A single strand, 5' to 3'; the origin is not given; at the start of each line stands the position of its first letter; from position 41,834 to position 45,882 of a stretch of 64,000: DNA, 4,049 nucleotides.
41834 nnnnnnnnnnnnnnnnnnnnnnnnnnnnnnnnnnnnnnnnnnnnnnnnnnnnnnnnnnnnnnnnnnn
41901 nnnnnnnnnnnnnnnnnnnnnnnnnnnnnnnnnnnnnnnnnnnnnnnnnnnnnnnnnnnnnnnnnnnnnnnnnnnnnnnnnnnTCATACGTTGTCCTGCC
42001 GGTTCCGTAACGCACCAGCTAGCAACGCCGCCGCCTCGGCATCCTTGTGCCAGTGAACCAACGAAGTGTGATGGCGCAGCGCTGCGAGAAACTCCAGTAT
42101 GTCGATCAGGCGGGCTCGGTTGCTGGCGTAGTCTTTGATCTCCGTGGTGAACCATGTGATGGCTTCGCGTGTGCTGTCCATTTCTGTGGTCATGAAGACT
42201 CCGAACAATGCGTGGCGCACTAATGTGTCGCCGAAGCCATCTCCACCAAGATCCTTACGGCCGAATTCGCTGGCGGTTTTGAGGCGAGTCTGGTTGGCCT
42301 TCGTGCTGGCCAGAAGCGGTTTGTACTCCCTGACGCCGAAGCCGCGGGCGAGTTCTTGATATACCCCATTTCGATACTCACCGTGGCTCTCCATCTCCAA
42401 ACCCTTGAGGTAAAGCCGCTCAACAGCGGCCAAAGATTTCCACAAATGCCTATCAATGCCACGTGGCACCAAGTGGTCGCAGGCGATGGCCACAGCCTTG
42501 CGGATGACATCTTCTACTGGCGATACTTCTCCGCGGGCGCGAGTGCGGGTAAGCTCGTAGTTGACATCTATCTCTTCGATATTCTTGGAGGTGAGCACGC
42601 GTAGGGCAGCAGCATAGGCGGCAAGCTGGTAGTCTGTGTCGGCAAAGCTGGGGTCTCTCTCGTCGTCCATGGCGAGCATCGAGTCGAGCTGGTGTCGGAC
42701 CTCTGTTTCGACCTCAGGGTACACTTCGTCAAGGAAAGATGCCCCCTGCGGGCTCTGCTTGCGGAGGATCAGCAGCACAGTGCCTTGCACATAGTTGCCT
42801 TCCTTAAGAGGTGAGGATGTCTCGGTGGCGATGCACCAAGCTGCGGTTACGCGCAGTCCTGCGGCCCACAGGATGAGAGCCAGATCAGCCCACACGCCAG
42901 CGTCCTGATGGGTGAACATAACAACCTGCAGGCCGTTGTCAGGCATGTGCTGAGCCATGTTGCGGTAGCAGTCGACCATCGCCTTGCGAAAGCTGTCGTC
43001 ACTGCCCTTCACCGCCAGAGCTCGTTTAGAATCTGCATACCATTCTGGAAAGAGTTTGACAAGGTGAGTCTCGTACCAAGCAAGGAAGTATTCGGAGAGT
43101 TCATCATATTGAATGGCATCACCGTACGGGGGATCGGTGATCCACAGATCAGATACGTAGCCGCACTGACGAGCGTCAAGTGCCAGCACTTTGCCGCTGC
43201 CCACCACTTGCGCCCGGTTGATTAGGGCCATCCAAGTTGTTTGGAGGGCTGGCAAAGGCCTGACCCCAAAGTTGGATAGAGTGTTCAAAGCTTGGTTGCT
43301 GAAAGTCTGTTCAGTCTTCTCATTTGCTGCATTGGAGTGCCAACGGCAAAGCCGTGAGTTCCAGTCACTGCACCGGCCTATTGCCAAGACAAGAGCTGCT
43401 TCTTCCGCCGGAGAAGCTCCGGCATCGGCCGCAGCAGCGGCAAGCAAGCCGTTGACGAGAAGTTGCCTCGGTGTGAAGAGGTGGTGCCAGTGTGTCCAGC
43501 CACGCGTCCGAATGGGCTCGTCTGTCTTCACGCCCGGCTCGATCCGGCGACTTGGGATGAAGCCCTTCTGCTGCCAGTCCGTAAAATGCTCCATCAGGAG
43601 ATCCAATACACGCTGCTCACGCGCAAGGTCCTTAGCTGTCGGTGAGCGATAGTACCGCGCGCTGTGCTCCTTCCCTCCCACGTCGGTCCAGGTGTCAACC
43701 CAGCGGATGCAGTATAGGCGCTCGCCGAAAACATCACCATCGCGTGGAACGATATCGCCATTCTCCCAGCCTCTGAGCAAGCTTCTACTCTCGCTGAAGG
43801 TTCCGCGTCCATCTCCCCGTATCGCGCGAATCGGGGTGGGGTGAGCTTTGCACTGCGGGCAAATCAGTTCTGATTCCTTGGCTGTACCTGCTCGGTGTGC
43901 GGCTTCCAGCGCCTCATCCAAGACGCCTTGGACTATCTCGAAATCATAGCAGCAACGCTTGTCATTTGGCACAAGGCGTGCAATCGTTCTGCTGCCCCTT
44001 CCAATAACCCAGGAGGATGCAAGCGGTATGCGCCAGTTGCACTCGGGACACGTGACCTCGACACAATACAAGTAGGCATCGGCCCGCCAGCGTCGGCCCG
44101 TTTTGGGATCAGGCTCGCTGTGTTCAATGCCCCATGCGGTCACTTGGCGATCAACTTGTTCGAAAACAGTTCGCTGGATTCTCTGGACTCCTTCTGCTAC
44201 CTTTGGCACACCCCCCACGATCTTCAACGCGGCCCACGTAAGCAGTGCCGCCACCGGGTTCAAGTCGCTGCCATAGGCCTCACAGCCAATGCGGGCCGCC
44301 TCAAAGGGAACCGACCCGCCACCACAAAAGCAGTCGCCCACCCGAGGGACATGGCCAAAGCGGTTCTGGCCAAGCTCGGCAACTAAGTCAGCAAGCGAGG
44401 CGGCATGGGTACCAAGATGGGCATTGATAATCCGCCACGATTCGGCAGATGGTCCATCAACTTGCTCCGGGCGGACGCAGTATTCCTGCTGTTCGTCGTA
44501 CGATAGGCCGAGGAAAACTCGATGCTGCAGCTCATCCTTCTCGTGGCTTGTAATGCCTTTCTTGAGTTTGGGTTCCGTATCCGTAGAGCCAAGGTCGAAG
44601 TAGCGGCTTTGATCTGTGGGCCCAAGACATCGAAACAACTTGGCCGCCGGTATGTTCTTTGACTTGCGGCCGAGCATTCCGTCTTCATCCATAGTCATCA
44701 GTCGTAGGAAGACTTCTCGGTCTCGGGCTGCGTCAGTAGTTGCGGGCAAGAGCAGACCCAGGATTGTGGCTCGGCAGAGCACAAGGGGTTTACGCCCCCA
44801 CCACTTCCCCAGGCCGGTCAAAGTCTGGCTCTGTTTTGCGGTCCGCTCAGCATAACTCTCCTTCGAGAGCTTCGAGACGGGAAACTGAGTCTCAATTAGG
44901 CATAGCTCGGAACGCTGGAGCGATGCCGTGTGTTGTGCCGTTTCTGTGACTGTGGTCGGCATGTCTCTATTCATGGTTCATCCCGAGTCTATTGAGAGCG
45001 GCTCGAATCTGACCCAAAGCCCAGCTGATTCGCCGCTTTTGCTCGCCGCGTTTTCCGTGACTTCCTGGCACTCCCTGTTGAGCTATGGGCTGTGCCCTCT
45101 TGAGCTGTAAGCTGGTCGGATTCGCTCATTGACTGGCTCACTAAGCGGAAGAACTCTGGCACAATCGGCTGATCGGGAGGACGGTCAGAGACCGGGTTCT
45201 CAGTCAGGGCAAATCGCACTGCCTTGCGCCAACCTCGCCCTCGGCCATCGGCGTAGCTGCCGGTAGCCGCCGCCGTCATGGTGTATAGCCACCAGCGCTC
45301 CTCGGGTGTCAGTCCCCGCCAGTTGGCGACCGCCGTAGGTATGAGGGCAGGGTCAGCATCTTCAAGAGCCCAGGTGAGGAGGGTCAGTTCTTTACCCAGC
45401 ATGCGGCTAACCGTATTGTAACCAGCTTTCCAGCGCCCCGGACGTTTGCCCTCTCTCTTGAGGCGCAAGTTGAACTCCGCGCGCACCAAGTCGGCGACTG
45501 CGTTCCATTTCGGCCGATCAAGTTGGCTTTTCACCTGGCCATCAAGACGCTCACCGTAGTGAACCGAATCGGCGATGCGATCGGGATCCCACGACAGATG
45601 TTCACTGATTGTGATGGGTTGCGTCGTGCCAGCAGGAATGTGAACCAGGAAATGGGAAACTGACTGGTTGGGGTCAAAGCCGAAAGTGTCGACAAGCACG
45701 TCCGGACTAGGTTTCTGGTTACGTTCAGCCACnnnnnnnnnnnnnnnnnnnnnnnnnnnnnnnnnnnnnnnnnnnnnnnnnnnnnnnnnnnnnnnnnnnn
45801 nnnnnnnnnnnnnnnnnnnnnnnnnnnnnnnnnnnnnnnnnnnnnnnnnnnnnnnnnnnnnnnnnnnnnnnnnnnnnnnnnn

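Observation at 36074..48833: Seven-gene minus-strand defense operon: DUF499 (BrxC-like)-DUF3780-DUF1156 MTase-PLD::SNF2 helicase-Zn ribbon-GmrSD-unknown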

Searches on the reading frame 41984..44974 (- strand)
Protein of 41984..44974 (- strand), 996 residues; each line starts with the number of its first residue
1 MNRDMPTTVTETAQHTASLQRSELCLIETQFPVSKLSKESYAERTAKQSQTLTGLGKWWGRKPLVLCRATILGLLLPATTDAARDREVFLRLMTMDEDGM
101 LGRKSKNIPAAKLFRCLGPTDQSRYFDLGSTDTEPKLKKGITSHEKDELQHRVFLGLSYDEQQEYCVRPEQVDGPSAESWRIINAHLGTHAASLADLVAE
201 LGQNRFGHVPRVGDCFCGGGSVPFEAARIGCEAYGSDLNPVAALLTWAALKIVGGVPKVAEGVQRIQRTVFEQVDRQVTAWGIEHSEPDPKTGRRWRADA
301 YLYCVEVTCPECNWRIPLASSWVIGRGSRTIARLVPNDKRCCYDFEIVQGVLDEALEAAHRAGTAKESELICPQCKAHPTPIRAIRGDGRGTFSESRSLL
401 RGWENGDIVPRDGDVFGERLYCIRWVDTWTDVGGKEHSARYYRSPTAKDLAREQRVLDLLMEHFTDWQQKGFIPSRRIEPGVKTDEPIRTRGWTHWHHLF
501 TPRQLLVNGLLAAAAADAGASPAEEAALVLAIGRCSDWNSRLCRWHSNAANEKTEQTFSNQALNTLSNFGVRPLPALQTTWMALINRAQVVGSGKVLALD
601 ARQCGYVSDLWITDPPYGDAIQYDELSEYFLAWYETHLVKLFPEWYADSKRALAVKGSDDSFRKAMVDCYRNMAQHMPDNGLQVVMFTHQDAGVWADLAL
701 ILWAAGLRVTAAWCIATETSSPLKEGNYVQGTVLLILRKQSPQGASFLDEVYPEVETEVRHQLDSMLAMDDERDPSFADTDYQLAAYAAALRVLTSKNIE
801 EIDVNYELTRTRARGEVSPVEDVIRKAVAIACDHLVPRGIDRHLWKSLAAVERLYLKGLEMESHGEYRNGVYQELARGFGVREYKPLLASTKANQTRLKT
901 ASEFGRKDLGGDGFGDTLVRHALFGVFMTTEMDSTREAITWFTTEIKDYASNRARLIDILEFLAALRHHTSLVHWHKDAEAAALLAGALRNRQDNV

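Call 3: search_protein_families(library=pfam, proteins=[window:41984-44974:-], max_evalue=0.01)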
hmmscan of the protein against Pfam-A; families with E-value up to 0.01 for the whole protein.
window:41984-44974:- (996 aa): 2 families
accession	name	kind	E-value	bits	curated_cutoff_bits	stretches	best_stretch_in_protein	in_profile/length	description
PF06634.17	DUF1156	-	3.8e-21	75.4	24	1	30-90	1-71/73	Protein of unknown function (DUF1156)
PF01170.24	UPF0020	-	0.0096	16.1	22.3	0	214-234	34-54/197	RMKL-like, methyltransferase domain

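Call 4: search_protein_families(library=padloc, proteins=[window:41984-44974:-], max_evalue=0.01)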
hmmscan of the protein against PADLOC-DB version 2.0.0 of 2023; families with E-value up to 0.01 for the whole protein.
window:41984-44974:- (996 aa): 12 families
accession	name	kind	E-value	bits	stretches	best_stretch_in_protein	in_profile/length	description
PDLC02189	DUF1156_MTase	-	3.3e-291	966.9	1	25-992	13-942/944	-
PDLC03314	MTase_II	-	1.2e-204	680.3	2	154-992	108-942/944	Type II methyltransferase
PDLC00660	HmaB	-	1.5e-28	97.2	2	527-648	480-608/967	DNA-adenine methylase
PDLC00661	HmaB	-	2.7e-27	93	2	527-647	481-608/973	DNA-adenine methylase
PDLC03352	MTase_II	-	8.4e-16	55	2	649-721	652-721/1023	Type II methyltransferase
PDLC02541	PglX|PglXI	-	1.8e-12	44.2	1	440-710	332-591/919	PglXI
PDLC03233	MTase_II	-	2.5e-12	44.2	1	192-381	106-289/731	Type II methyltransferase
PDLC03346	MTase_II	-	2.8e-08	30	1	439-712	444-707/1068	Type II methyltransferase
PDLC03367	MTase_II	-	1.9e-07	27.8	2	213-247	46-80/633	Type II methyltransferase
PDLC03322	MTase_II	-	0.00015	18.8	1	209-246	65-102/446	Type II methyltransferase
PDLC03312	MTase_II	-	0.0003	16.6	1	587-711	1109-1232/1344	Type II methyltransferase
PDLC03325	MTase_II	-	0.0062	13.3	0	212-251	95-134/426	Type II methyltransferase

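Call 76: search_protein_families(library=ncbifam, proteins=[window:41984-44974:-], max_evalue=0.001)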
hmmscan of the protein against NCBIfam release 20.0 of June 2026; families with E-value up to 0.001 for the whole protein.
window:41984-44974:- (996 aa): 1 family
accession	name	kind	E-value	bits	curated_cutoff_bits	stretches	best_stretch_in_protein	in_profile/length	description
NF042963.1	DUF1156_antiphage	equivalog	0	1351.8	1000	1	27-991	1-960/960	anti-phage-associated DUF1156 domain-containing protein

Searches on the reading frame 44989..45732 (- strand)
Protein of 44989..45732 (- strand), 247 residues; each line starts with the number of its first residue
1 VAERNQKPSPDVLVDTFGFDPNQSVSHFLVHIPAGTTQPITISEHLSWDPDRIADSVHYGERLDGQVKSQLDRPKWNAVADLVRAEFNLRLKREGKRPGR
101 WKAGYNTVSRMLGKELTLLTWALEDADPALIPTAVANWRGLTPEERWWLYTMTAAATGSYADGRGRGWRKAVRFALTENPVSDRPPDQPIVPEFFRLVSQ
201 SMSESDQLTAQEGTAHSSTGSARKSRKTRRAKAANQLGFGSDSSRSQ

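Call 3: search_protein_families(library=pfam, proteins=[window:44989-45732:-], max_evalue=0.01)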
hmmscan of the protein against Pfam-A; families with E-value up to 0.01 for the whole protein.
window:44989-45732:- (247 aa): 1 family
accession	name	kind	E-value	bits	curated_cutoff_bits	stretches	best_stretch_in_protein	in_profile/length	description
PF12635.12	DUF3780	-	3.1e-48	164.4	27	1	17-183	7-164/184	Protein of unknown function (DUF3780)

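Call 4: search_protein_families(library=padloc, proteins=[window:44989-45732:-], max_evalue=0.01)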
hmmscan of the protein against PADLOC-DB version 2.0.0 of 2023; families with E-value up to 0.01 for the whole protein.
window:44989-45732:- (247 aa): 2 families
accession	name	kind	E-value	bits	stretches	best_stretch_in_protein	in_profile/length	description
PDLC02191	DUF3780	-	9.3e-44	147.3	1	17-178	7-160/196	-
PDLC02190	DUF3780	-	2.3e-35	120.4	1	17-178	20-172/361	-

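Call 76: search_protein_families(library=ncbifam, proteins=[window:44989-45732:-], max_evalue=0.001)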
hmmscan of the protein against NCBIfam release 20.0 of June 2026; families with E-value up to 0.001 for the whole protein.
window:44989-45732:- (247 aa): 1 family
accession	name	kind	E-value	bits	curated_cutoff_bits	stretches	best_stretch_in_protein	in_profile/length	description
NF042961.1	DUF3780_antiphage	equivalog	1.2e-46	158.9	200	1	16-180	3-158/184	anti-phage-associated DUF3780 domain-containing protein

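Call 77: search_dna_similar(query=window:44989-45732:-, collection=plasmids, mode=protein, max_rows=15)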
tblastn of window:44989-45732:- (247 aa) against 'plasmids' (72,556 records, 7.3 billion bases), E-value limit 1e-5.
Records with a match: 21; places in all: 21; records where one place covers at least 80% of the query: 0.
Best place of each record, by identity: <60% 21.
By first word of the organism name: Acinetobacter 7; Deinococcus 2; Desulfosarcina 1; Thermomicrobium 1; Methylocystis 1; Lichenicola 1; Mesorhizobium 1; Candidatus 1; Pseudomonas 1; Halomonas 1; and 4 more.
By predicted mobility (MOB-suite, as given by PLSDB): non-mobilizable 12; conjugative 8; mobilizable 1.
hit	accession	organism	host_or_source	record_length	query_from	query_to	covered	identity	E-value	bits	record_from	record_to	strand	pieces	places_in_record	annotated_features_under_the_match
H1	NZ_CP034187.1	Deinococcus psychrotolerans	whole organism,R2A medium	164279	10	200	77%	45.6%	2e-38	149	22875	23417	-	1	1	DUF3780 domain-containing protein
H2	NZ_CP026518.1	Deinococcus sp. NW-56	whole organism,water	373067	6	196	77%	45.3%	1e-41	158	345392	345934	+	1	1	DUF3780 domain-containing protein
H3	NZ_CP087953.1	Desulfosarcina sp. BuS5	-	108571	17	184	68%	48.3%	6e-44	164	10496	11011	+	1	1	DUF3780 domain-containing protein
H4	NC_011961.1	Thermomicrobium roseum DSM 5159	-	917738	17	185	68%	44.7%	7e-35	138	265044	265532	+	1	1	DUF3780 domain-containing protein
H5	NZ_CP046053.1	Methylocystis heyeri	cell culture,Sphagnum peat bog lake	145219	16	183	68%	43.6%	1e-28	120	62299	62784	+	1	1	anti-phage-associated DUF3780 domain-containing protein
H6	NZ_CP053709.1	Lichenicola cladoniae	Cladonia borealis,cell culture,lichen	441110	27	182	63%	46.8%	5e-33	133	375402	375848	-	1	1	DUF3780 domain-containing protein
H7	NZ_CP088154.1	Mesorhizobium mediterraneum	Cicer arietinum L.,cell culture,radical ...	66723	3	178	71%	40.3%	1e-29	124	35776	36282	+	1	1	DUF3780 domain-containing protein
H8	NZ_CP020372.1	Candidatus Thiodictyon syntrophicum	meromictic lake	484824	17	183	68%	41.3%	2e-28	120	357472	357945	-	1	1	anti-phage-associated DUF3780 domain-containing protein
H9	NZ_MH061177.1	Pseudomonas fluorescens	-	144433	17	176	65%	42.5%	1e-29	123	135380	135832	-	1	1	anti-phage-associated DUF3780 domain-containing protein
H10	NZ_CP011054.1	Halomonas sp. KO116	Nile Delta Mediterranean Sea surface ...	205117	17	176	65%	42.2%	8e-27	115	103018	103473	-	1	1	anti-phage-associated DUF3780 domain-containing protein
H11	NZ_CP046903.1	Stutzerimonas stutzeri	cell culture,particulate matter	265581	17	176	65%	41.9%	4e-28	119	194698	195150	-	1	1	anti-phage-associated DUF3780 domain-containing protein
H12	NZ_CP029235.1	Sinorhizobium fredii CCBAU 45436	Glycine max,cell culture,plant root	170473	27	178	62%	41.7%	1e-27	117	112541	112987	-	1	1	DUF3780 domain-containing protein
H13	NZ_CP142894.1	Acinetobacter baumannii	Homo sapiens,Cell culture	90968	17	178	66%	38.3%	2e-23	105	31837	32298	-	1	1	anti-phage-associated DUF3780 domain-containing protein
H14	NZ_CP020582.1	Acinetobacter baumannii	Homo sapiens,sputum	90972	17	178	66%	38.3%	2e-23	105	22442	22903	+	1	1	anti-phage-associated DUF3780 domain-containing protein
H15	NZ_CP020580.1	Acinetobacter baumannii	Homo sapiens,Bronchial washing fluid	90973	17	178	66%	38.3%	2e-23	105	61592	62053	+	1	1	anti-phage-associated DUF3780 domain-containing protein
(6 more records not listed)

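Call 78: get_annotated_region(hit=H4, flank=11000)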
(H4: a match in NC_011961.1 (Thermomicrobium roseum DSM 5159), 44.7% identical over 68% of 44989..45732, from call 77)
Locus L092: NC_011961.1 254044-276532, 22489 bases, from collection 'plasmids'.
description: Thermomicrobium roseum DSM 5159 plasmid unnamed, complete sequence
organism: Thermomicrobium roseum DSM 5159 (NCBI taxid 309801)
taxonomy: Bacteria; Thermomicrobiota; Thermomicrobia; Thermomicrobiales; Thermomicrobiaceae; Thermomicrobium; Thermomicrobium roseum; Thermomicrobium roseum DSM 5159
host: -; source: -; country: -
typing (MOB-suite, as given by PLSDB): non-mobilizable
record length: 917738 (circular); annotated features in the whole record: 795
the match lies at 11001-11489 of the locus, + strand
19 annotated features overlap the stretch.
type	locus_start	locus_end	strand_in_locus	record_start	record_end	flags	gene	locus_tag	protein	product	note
CDS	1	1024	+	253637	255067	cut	-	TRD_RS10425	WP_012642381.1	ABC transporter substrate-binding protein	-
CDS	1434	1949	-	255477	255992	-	-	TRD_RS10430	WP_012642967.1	NUDIX domain-containing protein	-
CDS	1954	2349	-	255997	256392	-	-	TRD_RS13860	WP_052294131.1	hypothetical protein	-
CDS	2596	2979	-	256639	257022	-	-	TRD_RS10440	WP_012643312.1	hypothetical protein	-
CDS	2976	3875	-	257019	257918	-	-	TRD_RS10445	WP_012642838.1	KaiC domain-containing protein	-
CDS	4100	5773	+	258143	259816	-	-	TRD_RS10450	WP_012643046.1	FAD-dependent thymidylate synthase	-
CDS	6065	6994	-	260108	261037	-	-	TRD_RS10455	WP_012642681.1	hypothetical protein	-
CDS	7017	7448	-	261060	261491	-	-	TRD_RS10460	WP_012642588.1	hypothetical protein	-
CDS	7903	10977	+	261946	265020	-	-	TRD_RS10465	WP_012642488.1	DUF499 domain-containing protein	-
CDS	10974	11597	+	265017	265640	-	-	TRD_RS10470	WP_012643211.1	DUF3780 domain-containing protein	-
CDS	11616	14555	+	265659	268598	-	-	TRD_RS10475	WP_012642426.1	anti-phage-associated DUF1156 domain-containing protein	GO:0051607 - defense response to virus [Evidence IEA]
CDS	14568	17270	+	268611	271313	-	-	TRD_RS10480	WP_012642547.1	phospholipase D-like domain-containing anti-phage protein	GO:0051607 - defense response to virus [Evidence IEA]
CDS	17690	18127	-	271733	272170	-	-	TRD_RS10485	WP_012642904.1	hypothetical protein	-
CDS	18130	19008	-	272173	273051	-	-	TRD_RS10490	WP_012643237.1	hypothetical protein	-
CDS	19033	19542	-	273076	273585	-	-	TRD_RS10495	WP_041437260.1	hypothetical protein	-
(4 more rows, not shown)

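Call 79: get_annotated_region(hit=H3, flank=11000)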
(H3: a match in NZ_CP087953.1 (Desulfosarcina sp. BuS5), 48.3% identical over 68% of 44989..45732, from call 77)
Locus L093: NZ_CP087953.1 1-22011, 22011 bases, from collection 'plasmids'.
description: Desulfosarcina sp. BuS5 plasmid unnamed1, complete sequence
organism: Desulfosarcina sp. BuS5 (NCBI taxid 933262)
taxonomy: Bacteria; Thermodesulfobacteriota; Desulfobacteria; Desulfobacterales; Desulfosarcinaceae; Desulfosarcina; Desulfosarcina sp. BuS5
host: -; source: -; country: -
typing (MOB-suite, as given by PLSDB): non-mobilizable
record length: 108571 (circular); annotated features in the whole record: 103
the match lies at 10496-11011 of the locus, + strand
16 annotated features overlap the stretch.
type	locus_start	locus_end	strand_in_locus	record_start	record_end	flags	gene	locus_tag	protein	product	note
CDS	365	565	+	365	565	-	xseB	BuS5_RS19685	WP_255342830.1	exodeoxyribonuclease VII small subunit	GO:0006308 - DNA catabolic process [Evidence IEA]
CDS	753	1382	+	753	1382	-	-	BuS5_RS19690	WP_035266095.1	class I SAM-dependent methyltransferase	-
CDS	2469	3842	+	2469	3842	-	ltrA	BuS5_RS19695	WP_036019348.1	group II intron reverse transcriptase/maturase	GO:0000373 - Group II intron splicing [Evidence IEA]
CDS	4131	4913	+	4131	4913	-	-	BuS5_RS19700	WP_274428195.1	nucleotide-binding protein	-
CDS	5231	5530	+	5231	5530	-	-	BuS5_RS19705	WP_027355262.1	hypothetical protein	-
CDS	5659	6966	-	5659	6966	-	-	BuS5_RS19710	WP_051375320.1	IS4 family transposase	-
CDS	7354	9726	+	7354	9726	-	-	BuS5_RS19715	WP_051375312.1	DUF499 domain-containing protein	-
CDS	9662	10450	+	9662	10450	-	-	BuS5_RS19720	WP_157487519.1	FN3 associated domain-containing protein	-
CDS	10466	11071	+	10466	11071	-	-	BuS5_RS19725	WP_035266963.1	DUF3780 domain-containing protein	-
CDS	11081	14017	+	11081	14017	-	-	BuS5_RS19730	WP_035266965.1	anti-phage-associated DUF1156 domain-containing protein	GO:0051607 - defense response to virus [Evidence IEA]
CDS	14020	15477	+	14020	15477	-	-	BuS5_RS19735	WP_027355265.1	ATP-binding protein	-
CDS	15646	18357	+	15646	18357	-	-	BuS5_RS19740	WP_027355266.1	phospholipase D-like domain-containing anti-phage protein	GO:0051607 - defense response to virus [Evidence IEA]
CDS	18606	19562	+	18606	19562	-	-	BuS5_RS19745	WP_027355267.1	toll/interleukin-1 receptor domain-containing protein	GO:0007165 - signal transduction [Evidence IEA]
CDS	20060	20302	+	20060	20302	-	-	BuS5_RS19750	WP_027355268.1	HU family DNA-binding protein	GO:0030261 - chromosome condensation [Evidence IEA]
CDS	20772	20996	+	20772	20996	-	-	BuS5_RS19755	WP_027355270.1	hypothetical protein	-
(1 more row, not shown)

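Call 96: search_protein_families(library=phrogs, proteins=[window:44989-45732:-], max_evalue=0.001)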
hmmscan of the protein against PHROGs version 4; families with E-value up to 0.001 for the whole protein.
window:44989-45732:- (247 aa): 0 families
